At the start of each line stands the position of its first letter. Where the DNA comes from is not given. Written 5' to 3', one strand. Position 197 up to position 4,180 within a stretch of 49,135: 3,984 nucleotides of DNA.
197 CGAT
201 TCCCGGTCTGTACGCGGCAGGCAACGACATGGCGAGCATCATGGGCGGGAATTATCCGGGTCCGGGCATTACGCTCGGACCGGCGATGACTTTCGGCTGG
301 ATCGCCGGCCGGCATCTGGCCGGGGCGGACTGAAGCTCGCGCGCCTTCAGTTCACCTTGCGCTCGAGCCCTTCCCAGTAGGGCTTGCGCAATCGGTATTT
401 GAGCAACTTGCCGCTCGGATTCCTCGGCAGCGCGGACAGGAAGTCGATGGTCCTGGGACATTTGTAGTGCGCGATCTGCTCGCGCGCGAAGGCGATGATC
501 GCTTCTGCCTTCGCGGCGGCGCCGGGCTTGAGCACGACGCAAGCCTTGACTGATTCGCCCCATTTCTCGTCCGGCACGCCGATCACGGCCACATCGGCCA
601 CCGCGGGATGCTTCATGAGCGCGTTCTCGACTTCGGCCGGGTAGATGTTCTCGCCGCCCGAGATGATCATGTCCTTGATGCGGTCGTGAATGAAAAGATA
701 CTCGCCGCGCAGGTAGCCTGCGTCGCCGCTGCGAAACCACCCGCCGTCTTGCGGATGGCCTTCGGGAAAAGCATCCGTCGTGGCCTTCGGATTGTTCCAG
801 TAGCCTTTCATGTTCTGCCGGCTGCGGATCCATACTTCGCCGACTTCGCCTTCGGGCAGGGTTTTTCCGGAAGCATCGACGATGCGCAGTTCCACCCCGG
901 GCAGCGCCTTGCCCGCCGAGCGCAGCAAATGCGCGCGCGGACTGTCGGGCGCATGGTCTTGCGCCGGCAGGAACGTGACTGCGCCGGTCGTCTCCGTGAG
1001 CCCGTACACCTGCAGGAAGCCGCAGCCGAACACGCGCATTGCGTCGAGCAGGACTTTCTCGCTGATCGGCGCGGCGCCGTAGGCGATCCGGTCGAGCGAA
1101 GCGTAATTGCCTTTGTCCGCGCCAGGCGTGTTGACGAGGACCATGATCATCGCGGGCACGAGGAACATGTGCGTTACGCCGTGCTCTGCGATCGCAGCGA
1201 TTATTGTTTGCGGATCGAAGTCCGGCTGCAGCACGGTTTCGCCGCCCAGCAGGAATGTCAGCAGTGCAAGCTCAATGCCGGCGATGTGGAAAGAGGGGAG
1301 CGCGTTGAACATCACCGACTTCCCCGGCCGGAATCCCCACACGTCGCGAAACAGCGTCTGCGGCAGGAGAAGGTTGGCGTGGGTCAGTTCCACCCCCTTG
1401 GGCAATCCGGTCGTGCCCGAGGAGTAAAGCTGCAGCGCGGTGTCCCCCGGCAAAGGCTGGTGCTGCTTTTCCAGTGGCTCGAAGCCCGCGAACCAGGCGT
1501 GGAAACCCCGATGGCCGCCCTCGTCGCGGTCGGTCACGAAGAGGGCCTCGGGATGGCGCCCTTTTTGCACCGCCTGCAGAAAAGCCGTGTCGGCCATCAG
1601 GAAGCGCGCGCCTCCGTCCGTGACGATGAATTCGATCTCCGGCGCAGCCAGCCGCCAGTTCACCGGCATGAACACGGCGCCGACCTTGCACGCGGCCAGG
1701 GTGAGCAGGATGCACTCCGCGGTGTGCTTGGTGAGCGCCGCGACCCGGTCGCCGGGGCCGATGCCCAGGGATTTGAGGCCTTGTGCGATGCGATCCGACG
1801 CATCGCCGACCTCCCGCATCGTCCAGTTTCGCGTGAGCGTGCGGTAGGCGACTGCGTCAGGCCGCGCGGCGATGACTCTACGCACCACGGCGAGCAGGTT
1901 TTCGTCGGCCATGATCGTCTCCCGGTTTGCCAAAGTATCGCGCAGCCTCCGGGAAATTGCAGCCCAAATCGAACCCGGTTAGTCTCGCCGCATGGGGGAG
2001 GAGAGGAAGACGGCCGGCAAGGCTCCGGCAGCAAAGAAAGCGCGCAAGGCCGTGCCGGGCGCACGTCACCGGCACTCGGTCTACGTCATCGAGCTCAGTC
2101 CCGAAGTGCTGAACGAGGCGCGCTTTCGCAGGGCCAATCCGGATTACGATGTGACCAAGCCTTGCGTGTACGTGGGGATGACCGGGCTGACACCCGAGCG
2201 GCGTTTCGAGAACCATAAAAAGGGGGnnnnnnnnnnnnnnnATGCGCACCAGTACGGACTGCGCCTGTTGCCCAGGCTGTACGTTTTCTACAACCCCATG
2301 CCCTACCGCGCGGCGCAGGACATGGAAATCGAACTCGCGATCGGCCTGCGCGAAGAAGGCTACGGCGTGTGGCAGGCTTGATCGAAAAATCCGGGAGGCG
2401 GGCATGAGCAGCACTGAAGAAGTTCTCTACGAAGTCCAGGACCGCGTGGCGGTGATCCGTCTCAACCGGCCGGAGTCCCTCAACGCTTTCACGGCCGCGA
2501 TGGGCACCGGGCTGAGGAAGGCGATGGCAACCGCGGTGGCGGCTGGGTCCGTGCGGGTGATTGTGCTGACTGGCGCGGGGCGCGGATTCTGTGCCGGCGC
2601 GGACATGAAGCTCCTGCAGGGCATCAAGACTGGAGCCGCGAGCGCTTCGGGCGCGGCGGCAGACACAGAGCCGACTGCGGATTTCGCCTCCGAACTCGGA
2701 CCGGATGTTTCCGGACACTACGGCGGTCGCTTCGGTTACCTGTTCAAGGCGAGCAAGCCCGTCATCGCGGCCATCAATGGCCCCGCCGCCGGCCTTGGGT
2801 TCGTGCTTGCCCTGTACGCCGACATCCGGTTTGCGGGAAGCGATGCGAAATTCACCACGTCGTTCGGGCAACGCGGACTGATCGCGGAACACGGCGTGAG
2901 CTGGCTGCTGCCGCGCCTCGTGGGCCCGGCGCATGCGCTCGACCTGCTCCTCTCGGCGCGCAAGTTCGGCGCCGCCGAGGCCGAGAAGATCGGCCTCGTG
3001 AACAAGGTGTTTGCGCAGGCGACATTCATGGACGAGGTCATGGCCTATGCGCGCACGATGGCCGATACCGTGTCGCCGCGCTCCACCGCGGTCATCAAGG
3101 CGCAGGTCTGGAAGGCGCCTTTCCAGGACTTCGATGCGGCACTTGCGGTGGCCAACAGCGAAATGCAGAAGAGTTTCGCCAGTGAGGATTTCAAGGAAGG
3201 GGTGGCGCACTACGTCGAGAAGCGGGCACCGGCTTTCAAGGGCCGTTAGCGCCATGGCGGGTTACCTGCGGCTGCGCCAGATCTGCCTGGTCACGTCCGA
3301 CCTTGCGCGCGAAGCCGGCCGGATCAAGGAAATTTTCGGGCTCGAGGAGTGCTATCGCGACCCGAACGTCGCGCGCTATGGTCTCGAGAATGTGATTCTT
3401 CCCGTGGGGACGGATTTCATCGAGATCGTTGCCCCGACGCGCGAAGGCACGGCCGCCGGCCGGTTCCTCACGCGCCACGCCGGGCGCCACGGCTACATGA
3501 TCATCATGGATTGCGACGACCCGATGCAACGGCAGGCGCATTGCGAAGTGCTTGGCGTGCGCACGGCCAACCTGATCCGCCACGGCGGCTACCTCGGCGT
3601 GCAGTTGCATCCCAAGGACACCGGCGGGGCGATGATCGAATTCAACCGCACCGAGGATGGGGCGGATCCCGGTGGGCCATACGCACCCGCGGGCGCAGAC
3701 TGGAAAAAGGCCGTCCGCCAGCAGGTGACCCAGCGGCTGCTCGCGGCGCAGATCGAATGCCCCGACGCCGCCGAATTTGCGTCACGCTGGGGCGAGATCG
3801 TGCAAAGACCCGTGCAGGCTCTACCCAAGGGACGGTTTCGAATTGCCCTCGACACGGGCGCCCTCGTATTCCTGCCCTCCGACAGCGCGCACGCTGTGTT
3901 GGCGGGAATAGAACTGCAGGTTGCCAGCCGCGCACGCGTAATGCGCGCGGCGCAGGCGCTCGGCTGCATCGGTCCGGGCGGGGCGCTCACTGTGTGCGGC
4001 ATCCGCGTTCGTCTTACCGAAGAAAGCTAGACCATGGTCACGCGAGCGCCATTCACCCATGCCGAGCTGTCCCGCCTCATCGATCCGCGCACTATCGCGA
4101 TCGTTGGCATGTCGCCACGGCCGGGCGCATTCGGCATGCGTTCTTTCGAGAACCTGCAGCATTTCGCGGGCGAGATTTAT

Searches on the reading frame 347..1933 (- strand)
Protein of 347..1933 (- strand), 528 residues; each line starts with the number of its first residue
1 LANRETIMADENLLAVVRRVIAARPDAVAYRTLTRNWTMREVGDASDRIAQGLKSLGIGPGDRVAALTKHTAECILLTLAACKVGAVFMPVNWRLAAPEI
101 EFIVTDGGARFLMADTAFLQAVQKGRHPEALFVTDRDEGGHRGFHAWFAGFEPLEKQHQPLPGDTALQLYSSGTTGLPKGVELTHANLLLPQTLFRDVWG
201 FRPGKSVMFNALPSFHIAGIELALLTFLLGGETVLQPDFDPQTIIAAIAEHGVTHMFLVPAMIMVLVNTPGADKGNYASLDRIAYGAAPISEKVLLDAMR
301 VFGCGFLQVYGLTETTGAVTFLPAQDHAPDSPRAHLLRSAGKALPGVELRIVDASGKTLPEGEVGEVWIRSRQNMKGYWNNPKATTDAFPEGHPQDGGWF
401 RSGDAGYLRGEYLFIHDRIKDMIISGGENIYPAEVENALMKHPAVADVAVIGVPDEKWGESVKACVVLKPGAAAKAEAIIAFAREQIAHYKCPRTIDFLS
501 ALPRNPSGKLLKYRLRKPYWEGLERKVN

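Call 12: search_protein_families(library=pfam, proteins=[window:347-1933:-], max_evalue=0.001)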
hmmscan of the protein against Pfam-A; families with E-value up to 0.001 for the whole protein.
window:347-1933:- (528 aa): 2 families
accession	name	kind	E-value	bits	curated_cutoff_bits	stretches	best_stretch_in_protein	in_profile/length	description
PF00501.34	AMP-binding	-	2.8e-83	280.3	29.9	1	19-379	3-384/384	AMP-binding enzyme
PF13193.12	AMP-binding_C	-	2.4e-25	89.7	24.5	1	434-509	1-76/76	AMP-binding enzyme C-terminal domain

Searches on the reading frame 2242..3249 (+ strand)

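Call 12: search_protein_families(library=pfam, proteins=[window:2242-3249:+], max_evalue=0.001)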
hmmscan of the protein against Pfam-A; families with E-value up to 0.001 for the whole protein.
window:2242-3249:+ (335 aa): 2 families
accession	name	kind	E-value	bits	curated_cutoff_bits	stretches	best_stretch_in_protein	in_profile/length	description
PF00378.25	ECH_1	-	2.3e-52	178.2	27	2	167-334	84-250/251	Enoyl-CoA hydratase/isomerase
PF16113.10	ECH_2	-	4.7e-23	82.7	27.2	1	70-261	2-176/335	Enoyl-CoA hydratase/isomerase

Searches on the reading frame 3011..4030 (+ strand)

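Call 12: search_protein_families(library=pfam, proteins=[window:3011-4030:+], max_evalue=0.001)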
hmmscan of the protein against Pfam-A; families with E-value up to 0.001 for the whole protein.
window:3011-4030:+ (339 aa): 1 family
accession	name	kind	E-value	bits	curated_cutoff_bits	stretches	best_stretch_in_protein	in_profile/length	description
PF13468.12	Glyoxalase_3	-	7e-05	23.4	25.1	1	93-262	6-174/176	Glyoxalase-like domain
